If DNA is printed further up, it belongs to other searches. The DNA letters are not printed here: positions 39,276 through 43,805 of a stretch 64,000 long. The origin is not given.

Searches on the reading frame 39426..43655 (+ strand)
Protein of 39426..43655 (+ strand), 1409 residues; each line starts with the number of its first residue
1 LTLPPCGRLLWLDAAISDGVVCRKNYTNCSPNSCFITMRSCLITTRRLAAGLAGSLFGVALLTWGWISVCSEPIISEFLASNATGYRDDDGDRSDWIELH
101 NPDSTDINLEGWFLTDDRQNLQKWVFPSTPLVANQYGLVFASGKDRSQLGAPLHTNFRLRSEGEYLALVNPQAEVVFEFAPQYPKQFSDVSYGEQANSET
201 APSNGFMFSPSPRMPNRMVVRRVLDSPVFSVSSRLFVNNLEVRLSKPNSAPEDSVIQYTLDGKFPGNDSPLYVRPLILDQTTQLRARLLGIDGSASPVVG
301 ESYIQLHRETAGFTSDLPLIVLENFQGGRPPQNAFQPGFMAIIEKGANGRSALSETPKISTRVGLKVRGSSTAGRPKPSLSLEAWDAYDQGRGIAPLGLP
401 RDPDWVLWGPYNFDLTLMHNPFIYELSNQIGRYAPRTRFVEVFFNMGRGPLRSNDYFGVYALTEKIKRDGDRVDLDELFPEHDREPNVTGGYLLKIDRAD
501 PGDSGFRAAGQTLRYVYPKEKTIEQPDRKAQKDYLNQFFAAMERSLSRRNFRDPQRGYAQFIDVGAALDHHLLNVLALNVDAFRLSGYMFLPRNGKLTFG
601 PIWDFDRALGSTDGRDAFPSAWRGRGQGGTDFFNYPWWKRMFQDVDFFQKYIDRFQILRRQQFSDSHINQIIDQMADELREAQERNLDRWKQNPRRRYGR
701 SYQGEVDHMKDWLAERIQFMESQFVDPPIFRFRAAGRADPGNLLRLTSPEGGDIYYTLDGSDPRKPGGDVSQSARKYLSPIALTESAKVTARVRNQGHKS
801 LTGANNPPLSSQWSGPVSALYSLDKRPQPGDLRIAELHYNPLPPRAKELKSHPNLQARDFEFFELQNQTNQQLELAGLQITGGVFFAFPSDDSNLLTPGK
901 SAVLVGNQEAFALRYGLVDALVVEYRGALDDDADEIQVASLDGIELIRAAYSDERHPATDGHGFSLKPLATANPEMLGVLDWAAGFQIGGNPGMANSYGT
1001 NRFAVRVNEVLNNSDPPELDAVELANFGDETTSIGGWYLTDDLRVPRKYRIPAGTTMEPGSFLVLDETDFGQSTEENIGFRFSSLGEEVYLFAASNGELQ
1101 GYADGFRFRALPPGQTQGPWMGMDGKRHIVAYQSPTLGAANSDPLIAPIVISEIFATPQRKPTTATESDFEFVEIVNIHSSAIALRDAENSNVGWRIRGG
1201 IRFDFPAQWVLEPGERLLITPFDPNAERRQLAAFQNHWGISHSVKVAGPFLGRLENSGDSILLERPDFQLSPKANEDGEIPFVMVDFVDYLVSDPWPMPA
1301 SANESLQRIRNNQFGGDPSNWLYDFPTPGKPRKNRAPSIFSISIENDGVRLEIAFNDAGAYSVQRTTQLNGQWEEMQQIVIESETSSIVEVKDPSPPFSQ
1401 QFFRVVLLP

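Call 42: search_protein_families(library=pfam, proteins=[window:39426-43655:+], max_evalue=0.00001)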
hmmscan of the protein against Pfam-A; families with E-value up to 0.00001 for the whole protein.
window:39426-43655:+ (1409 aa): 4 families
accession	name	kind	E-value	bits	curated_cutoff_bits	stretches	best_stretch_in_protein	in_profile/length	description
PF08757.17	CotH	-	3.7e-45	155.3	23.8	1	365-720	1-322/322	CotH kinase protein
PF00932.25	LTD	-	3.2e-38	130.9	34.3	2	1004-1099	7-102/109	Lamin Tail Domain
PF13287.12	Fn3_assoc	-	5.7e-19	68.4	23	2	745-797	2-48/59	Fn3 associated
PF13290.12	CHB_HEX_C_1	-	6.6e-18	64.9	22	2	742-799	10-61/67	Chitobiase/beta-hexosaminidase C-terminal domain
